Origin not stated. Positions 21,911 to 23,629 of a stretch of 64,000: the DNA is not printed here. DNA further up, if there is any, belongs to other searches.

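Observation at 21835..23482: Stand-alone RiPP-like pair: a cysteine-free 28-aa peptide gene, a leaky-terminator hairpin, and an RRE-radical SAM-SPASM maturase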

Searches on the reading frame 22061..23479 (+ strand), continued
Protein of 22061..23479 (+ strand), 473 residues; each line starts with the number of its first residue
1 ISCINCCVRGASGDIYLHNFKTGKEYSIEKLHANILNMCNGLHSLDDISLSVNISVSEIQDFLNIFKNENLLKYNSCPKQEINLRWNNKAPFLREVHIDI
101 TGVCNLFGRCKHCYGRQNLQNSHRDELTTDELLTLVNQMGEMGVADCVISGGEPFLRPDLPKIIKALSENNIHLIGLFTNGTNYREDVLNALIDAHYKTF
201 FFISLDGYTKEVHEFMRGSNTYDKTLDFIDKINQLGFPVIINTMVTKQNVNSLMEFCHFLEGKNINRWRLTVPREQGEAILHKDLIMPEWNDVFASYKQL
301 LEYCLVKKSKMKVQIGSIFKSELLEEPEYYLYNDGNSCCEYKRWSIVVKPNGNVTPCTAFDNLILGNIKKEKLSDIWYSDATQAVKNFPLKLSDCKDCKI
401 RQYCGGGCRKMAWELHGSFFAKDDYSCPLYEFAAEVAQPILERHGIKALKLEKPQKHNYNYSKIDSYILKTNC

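Call 26: search_protein_families(library=ncbifam, proteins=[L097:2238-4763:+, L104:5426-7564:+, L101:5319-7568:+, L112:664-3228:+, L007:147-1562:+, L007:3275-4654:-, L105:2082-3782:-, L104:2127-3728:+, L012:1676-2173:+], max_evalue=0.00001)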
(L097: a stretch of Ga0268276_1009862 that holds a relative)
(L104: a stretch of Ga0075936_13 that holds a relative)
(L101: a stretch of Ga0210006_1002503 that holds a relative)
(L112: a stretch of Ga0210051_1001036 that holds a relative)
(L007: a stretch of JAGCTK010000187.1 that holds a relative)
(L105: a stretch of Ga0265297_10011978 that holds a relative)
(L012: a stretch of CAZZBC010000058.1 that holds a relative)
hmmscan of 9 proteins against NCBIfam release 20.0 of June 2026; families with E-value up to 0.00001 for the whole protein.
L097:2238-4763:+ (842 aa): 15 families
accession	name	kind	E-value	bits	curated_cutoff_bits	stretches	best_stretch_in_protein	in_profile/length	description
NF009687.0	PRK13208.1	equivalog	1.4e-280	933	738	1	15-832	7-792/801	valine--tRNA ligase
NF000540.1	alt_ValS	exception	2e-209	697.6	900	2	24-714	10-740/827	valine--tRNA ligase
TIGR00422.1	valS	equivalog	2.5e-206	687.5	612.1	1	15-830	2-788/863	valine--tRNA ligase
NF004349.1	PRK05729.1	equivalog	1.1e-162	543.3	704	1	16-831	2-772/860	valine--tRNA ligase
TIGR00392.1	ileS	equivalog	9.4e-124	414.5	621.4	2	258-810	309-859/861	isoleucine--tRNA ligase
NF011492.0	PRK14900.1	equivalog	6.3e-112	375.3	1783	1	17-720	12-710/1044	valine--tRNA ligase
NF040702.1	ileS_w_GNAT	exception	2e-62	211.2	1999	2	258-714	491-953/1100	isoleucine--tRNA ligase, N-acetyltransferase domain-containing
NF000258.1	MupB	exception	1.1e-56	192.3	1900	2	262-718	298-763/1033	mupirocin-resistant isoleucine--tRNA ligase MupB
NF000257.1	MupA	exception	2.5e-55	187.8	1900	2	264-715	296-759/1024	mupirocin-resistant isoleucine--tRNA ligase MupA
NF008957.0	PRK12300.1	subfamily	2.9e-55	187.7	677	3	22-241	8-240/946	leucine--tRNA ligase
TIGR00395.1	leuS_arch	equivalog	1.6e-45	155.5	648.5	2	24-240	4-233/938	leucine--tRNA ligase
TIGR00396.1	leuS_bact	equivalog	2.6e-43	148.2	548.4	2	20-196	3-166/843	leucine--tRNA ligase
TIGR00398.1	metG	equivalog_domain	3.1e-32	112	336.35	2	50-201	3-139/530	methionine--tRNA ligase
NF001100.0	PRK00133.1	equivalog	9.2e-24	83.9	587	1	57-190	16-134/676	methionine--tRNA ligase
NF008900.0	PRK12267.1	equivalog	2.3e-20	72.7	598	2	50-201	8-144/648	methionine--tRNA ligase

L104:5426-7564:+ (713 aa): 16 families
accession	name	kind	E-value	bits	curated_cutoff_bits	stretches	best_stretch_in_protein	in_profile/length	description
NF004349.1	PRK05729.1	equivalog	1.6e-300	999.3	704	1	3-712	2-696/860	valine--tRNA ligase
TIGR00422.1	valS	equivalog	5.8e-287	954.3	612.1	1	1-712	1-712/863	valine--tRNA ligase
NF011492.0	PRK14900.1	equivalog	7.5e-260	865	1783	1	2-703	10-712/1044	valine--tRNA ligase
NF009687.0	PRK13208.1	equivalog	1.2e-173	579.4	738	1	2-712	7-716/801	valine--tRNA ligase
TIGR00392.1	ileS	equivalog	7.1e-120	401.6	621.4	2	258-712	313-804/861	isoleucine--tRNA ligase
NF000540.1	alt_ValS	exception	1.1e-91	308.1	900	2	8-420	7-450/827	valine--tRNA ligase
NF000258.1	MupB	exception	8.3e-74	249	1900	3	11-236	9-235/1033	mupirocin-resistant isoleucine--tRNA ligase MupB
NF008957.0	PRK12300.1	subfamily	6.9e-64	216.3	677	3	4-236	3-240/946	leucine--tRNA ligase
NF000257.1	MupA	exception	3.8e-63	213.6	1900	3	10-241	8-240/1024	mupirocin-resistant isoleucine--tRNA ligase MupA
TIGR00395.1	leuS_arch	equivalog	2e-58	198.2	648.5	2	9-235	2-233/938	leucine--tRNA ligase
NF040702.1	ileS_w_GNAT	exception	8e-58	195.9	1999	3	251-425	488-661/1100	isoleucine--tRNA ligase, N-acetyltransferase domain-containing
TIGR00396.1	leuS_bact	equivalog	8.8e-46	156.4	548.4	3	5-189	1-166/843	leucine--tRNA ligase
TIGR00398.1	metG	equivalog_domain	1.9e-35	122.6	336.35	2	342-702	165-505/530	methionine--tRNA ligase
NF008900.0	PRK12267.1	equivalog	8e-25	87.4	598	2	450-701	224-479/648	methionine--tRNA ligase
NF001100.0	PRK00133.1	equivalog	1.3e-21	76.8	587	2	344-701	173-505/676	methionine--tRNA ligase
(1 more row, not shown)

L101:5319-7568:+ (750 aa): 16 families
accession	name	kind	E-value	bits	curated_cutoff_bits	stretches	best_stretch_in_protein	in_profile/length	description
NF004349.1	PRK05729.1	equivalog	5.7e-302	1004.1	704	1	40-749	2-696/860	valine--tRNA ligase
TIGR00422.1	valS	equivalog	1.1e-281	936.8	612.1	1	38-750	1-713/863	valine--tRNA ligase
NF011492.0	PRK14900.1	equivalog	5.1e-254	845.7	1783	1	40-739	11-711/1044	valine--tRNA ligase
NF009687.0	PRK13208.1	equivalog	5.5e-179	597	738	1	37-749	5-716/801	valine--tRNA ligase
TIGR00392.1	ileS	equivalog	1.2e-120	404.1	621.4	3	43-271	7-245/861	isoleucine--tRNA ligase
NF000540.1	alt_ValS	exception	2.1e-102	343.6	900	2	47-459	10-452/827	valine--tRNA ligase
NF000258.1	MupB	exception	6.2e-67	226.3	1900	3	303-459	307-461/1033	mupirocin-resistant isoleucine--tRNA ligase MupB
NF040702.1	ileS_w_GNAT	exception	9.1e-65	218.9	1999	3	45-243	21-224/1100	isoleucine--tRNA ligase, N-acetyltransferase domain-containing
NF000257.1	MupA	exception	1.2e-62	212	1900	2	304-740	304-766/1024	mupirocin-resistant isoleucine--tRNA ligase MupA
NF008957.0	PRK12300.1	subfamily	8.2e-62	209.4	677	3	45-272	8-240/946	leucine--tRNA ligase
TIGR00395.1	leuS_arch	equivalog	6.7e-53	179.9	648.5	2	47-272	4-234/938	leucine--tRNA ligase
TIGR00396.1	leuS_bact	equivalog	1.8e-49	168.6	548.4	3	47-236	7-175/843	leucine--tRNA ligase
TIGR00398.1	metG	equivalog_domain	3.4e-40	138.3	336.35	2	380-736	166-502/530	methionine--tRNA ligase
NF008900.0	PRK12267.1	equivalog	3.2e-32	111.8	598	2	487-738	224-479/648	methionine--tRNA ligase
NF001100.0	PRK00133.1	equivalog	7.8e-25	87.5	587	1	381-735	173-502/676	methionine--tRNA ligase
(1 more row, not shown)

L112:664-3228:+ (855 aa): 15 families
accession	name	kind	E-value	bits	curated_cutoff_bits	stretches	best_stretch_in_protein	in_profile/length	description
NF009687.0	PRK13208.1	equivalog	1.2e-272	906.7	738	1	24-850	4-795/801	valine--tRNA ligase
TIGR00422.1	valS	equivalog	1.6e-199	664.9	612.1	1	27-849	2-792/863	valine--tRNA ligase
NF000540.1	alt_ValS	exception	2.2e-195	651.1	900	1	36-729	10-740/827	valine--tRNA ligase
NF004349.1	PRK05729.1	equivalog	7e-159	530.7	704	1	28-850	2-776/860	valine--tRNA ligase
TIGR00392.1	ileS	equivalog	3.1e-118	396.2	621.4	2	256-820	295-854/861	isoleucine--tRNA ligase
NF011492.0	PRK14900.1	equivalog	8.9e-107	358.2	1783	1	21-732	4-707/1044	valine--tRNA ligase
NF040702.1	ileS_w_GNAT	exception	5.9e-59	199.7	1999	2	264-730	483-954/1100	isoleucine--tRNA ligase, N-acetyltransferase domain-containing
NF000258.1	MupB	exception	8.3e-58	196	1900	2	273-735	297-765/1033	mupirocin-resistant isoleucine--tRNA ligase MupB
NF008957.0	PRK12300.1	subfamily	1.2e-54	185.6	677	2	34-252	8-239/946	leucine--tRNA ligase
NF000257.1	MupA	exception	1.3e-52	178.7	1900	2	274-730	294-759/1024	mupirocin-resistant isoleucine--tRNA ligase MupA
TIGR00396.1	leuS_bact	equivalog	3.5e-41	141.2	548.4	1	34-208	5-166/843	leucine--tRNA ligase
TIGR00395.1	leuS_arch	equivalog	5.3e-37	127.3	648.5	2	36-252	4-233/938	leucine--tRNA ligase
TIGR00398.1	metG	equivalog_domain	1.6e-28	99.7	336.35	1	62-212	3-138/530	methionine--tRNA ligase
NF001100.0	PRK00133.1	equivalog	5e-23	81.5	587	1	69-202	16-134/676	methionine--tRNA ligase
NF008900.0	PRK12267.1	equivalog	1.6e-22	79.8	598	2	62-212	8-143/648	methionine--tRNA ligase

L007:147-1562:+ (472 aa): 8 families
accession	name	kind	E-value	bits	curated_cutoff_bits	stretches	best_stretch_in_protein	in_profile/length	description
TIGR02176.1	pyruv_ox_red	equivalog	9.4e-193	643.1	911.35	1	2-467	703-1167/1167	pyruvate:ferredoxin (flavodoxin) oxidoreductase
NF008819.1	PRK11865.1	equivalog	1.2e-35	123.2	405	2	255-453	91-294/300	pyruvate synthase subunit PorB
NF008818.0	PRK11864.1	subfamily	7.9e-29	100.7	405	1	258-456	93-293/300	3-methyl-2-oxobutanoate dehydrogenase subunit beta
NF045792.1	OxalOxredbeta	equivalog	1.6e-19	70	590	1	257-456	103-301/311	oxalate oxidoreductase subunit beta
NF045766.1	PhenlGlyoxDHPadI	equivalog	4.7e-15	55.3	700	1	259-466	235-437/443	NADH-dependent phenylglyoxylate dehydrogenase subunit beta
TIGR02177.1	PorB_KorB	subfamily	8.7e-09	35.3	261.9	1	257-374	73-189/286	2-oxoacid:acceptor oxidoreductase, beta subunit, pyruvate/2-ketoisovalerate family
NF008820.0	PRK11866.1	equivalog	2.9e-08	33.4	402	1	257-374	87-203/287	2-oxoacid ferredoxin oxidoreductase subunit beta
TIGR03336.1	IOR_alpha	equivalog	3.9e-08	32.1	650.9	0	260-374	426-533/595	indolepyruvate ferredoxin oxidoreductase subunit alpha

L007:3275-4654:- (460 aa): 0 families

L105:2082-3782:- (567 aa): 3 families
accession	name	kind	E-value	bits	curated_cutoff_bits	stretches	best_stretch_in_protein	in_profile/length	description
NF045973.1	conju_CD1115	equivalog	2.3e-10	39.9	250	1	28-348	19-363/442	VirD4-like conjugal transfer protein, CD1115 family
TIGR04272.1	cxxc_cxxc_Mbark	domain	4.3e-10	39.1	36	1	458-489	3-34/37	CxxC-x17-CxxC domain-containing protein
TIGR03743.1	SXT_TraD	subfamily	1.9e-08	33.2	366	0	26-72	168-214/636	conjugative transfer system coupling protein TraD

L104:2127-3728:+ (534 aa): 14 families
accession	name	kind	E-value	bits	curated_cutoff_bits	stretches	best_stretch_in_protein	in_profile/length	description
NF001100.0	PRK00133.1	equivalog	1e-150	503.5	587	1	50-529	71-543/676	methionine--tRNA ligase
TIGR00398.1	metG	equivalog_domain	2.7e-136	455.4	336.35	1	50-518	65-530/530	methionine--tRNA ligase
NF008900.0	PRK12267.1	equivalog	6.5e-76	256.2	598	1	62-520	81-513/648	methionine--tRNA ligase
NF008859.0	PRK11893.2-1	equivalog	7.3e-50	170.3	553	1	77-360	96-375/498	methionine--tRNA ligase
NF008860.0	PRK11893.2-2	equivalog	1.5e-30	106.7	761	2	259-490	322-548/583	methionine--tRNA ligase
NF008863.0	PRK11893.2-5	equivalog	9.2e-29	100.4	551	1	49-364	71-384/531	methionine--tRNA ligase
TIGR00396.1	leuS_bact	equivalog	1.5e-18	66.4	548.4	1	66-131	112-180/843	leucine--tRNA ligase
NF008957.0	PRK12300.1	subfamily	1.5e-17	62.9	677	1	22-69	31-78/946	leucine--tRNA ligase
TIGR00395.1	leuS_arch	equivalog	1.1e-15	56.8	648.5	1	275-491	580-778/938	leucine--tRNA ligase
NF009687.0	PRK13208.1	equivalog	3.5e-14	51.9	738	1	49-114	116-182/801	valine--tRNA ligase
TIGR00422.1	valS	equivalog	1.5e-11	43.1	612.1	0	64-118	128-184/863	valine--tRNA ligase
NF008861.0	PRK11893.2-3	equivalog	4e-11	42.2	633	1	84-359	109-381/496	methionine--tRNA ligase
TIGR00392.1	ileS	equivalog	8.9e-11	40.7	621.4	0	323-486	620-786/861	isoleucine--tRNA ligase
NF004349.1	PRK05729.1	equivalog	8e-09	34.3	704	0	276-490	495-684/860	valine--tRNA ligase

L012:1676-2173:+ (166 aa): 6 families
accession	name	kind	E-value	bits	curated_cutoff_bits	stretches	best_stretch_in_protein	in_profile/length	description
TIGR03585.1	PseH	equivalog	2e-11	44.2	93.1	1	53-153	34-135/156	UDP-4-amino-4,6-dideoxy-N-acetyl-beta-L-altrosamine N-acetyltransferase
NF040503.1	resist_ArsN1a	equivalog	1.1e-09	38.2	170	1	56-155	32-137/159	arsinothricin resistance N-acetyltransferase ArsN1 family A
TIGR01575.1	rimI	equivalog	2e-09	37.7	86.4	1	57-154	19-115/132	ribosomal protein S18-alanine N-acetyltransferase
NF033078.2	AAC_6p_Ia_fam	equivalog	2.9e-08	33.8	265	1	37-132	19-113/181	AAC(6')-Ia family aminoglycoside 6'-N-acetyltransferase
NF000486.1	AAC_6p_Ip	exception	2.4e-06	27.6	390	1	46-133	9-95/173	aminoglycoside 6'-N-acetyltransferase AAC(6')-Ip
NF007025.1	PRK09491.1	equivalog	8.8e-06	25.7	173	0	79-154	47-122/145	ribosomal protein S18-alanine N-acetyltransferase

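Call 32: search_solved_structures(query=A1, max_evalue=0.00001, show_alignments=1)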
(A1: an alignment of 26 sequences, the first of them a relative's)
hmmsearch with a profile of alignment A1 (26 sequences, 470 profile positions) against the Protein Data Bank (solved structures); distinct sequences matched with E-value up to 0.00001: 16.
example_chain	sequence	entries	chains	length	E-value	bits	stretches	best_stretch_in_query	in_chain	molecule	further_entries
6c8v_A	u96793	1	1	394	6e-22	81.4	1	100-430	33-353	Coenzyme PQQ synthesis protein E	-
5wgg_A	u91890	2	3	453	5.5e-20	75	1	21-430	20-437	Radical SAM domain protein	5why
6efn_A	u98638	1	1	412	5.9e-19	71.6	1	99-270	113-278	Sporulation killing factor maturation protein SkfB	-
5v1q_A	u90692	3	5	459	2.4e-16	62.9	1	84-410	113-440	Radical SAM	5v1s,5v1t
4k36_A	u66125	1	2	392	1.4e-14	57.1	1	344-442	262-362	Anaerobic sulfatase-maturating enzyme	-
4k37_A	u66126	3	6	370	3.1e-14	56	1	344-440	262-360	Anaerobic sulfatase-maturating enzyme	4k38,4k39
7vob_C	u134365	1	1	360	3.1e-13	52.7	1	125-273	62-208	Cytosylglucuronate decarboxylase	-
7voc_C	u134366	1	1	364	3.2e-13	52.7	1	125-273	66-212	Cytosylglucuronate decarboxylase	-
1tv7_A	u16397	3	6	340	7.6e-13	51.4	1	94-267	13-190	Molybdenum cofactor biosynthesis protein A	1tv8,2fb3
2fb2_A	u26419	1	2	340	1.3e-12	50.6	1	94-267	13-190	Molybdenum cofactor biosynthesis protein A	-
8vpo_A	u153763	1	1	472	4.1e-12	49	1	14-267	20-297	Radical SAM core domain-containing protein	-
7tol_A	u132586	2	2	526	1e-09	41.1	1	98-257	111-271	glycerol dibiphytanyl glycerol tetraether - macrocyclic archaeol synthase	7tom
4m7t_A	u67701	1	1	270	3e-08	36.3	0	338-399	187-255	BtrN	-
4m7s_A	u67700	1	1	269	4.1e-08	35.8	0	338-399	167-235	BtrN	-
6q2p_A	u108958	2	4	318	3.7e-06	29.4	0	93-271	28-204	Radical S-adenosyl methionine domain-containing protein 2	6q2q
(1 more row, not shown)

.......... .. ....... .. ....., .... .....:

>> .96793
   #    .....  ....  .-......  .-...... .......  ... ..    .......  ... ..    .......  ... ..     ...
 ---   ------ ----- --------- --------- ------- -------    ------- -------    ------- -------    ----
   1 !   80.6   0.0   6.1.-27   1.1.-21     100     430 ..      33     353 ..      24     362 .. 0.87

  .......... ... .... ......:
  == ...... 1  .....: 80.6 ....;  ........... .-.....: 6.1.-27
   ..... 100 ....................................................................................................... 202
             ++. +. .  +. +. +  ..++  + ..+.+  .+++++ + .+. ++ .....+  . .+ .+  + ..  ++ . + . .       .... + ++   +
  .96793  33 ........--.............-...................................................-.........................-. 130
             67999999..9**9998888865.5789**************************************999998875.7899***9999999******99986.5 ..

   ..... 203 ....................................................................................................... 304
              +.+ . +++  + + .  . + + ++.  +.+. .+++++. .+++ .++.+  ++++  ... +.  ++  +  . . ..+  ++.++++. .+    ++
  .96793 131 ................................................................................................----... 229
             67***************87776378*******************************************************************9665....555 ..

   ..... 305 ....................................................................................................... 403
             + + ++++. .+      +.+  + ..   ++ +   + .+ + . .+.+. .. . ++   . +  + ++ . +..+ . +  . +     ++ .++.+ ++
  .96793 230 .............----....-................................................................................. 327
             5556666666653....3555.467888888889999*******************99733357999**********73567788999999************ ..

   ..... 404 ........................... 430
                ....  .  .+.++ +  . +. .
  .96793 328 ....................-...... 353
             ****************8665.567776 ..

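Call 41: predict_structure(alignment_id=A1)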
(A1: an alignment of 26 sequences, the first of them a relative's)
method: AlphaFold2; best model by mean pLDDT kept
length: 476 residues; sequences in the alignment: 26
mean_pLDDT: 91.1   pTM: 0.91
mean pLDDT of the five models: 91.1, 90.4, 90.0, 89.6, 88.5
residues with pLDDT >= 90: 343; 70-90: 113; 50-70: 15; < 50: 5
segments of 3 or more residues with pLDDT < 50: none
pLDDT, mean of each block of 10 residues (from residue 1): 93 88 94 93 96 96 96 95 84 92 91 71 79 98 95 94 98 97 96 97 96 94 96 97 95 96 96 74 70 94 95 91 89 91 90 95 91 97 94 86 86 87 87 92 95 86 91 66
secondary structure, 60 per line:
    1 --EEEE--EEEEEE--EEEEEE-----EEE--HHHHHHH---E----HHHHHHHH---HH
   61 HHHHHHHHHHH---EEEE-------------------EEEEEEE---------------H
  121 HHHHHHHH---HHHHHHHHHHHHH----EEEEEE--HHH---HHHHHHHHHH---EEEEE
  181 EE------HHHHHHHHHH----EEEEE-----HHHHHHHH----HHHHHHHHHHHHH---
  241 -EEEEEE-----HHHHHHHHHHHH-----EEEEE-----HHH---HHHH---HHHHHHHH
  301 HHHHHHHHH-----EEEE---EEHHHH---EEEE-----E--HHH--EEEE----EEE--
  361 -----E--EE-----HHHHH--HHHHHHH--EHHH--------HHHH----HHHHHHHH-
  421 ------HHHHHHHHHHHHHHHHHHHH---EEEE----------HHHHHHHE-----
elements in order: E3-6 E9-14 E17-22 E28-30 H33-39 H48-55 H59-71 E75-78 E98-104 H120-128 H132-144 E149-154 H163-172 E176-182 H189-198 E203-207 H213-220 H225-237 E242-247 H253-264 E270-274 H286-289 H293-309 E315-318 H324-327 E331-334 E348-351 E356-358 H376-380 H383-389 H404-407 H412-419 H427-446 E450-453 H464-470
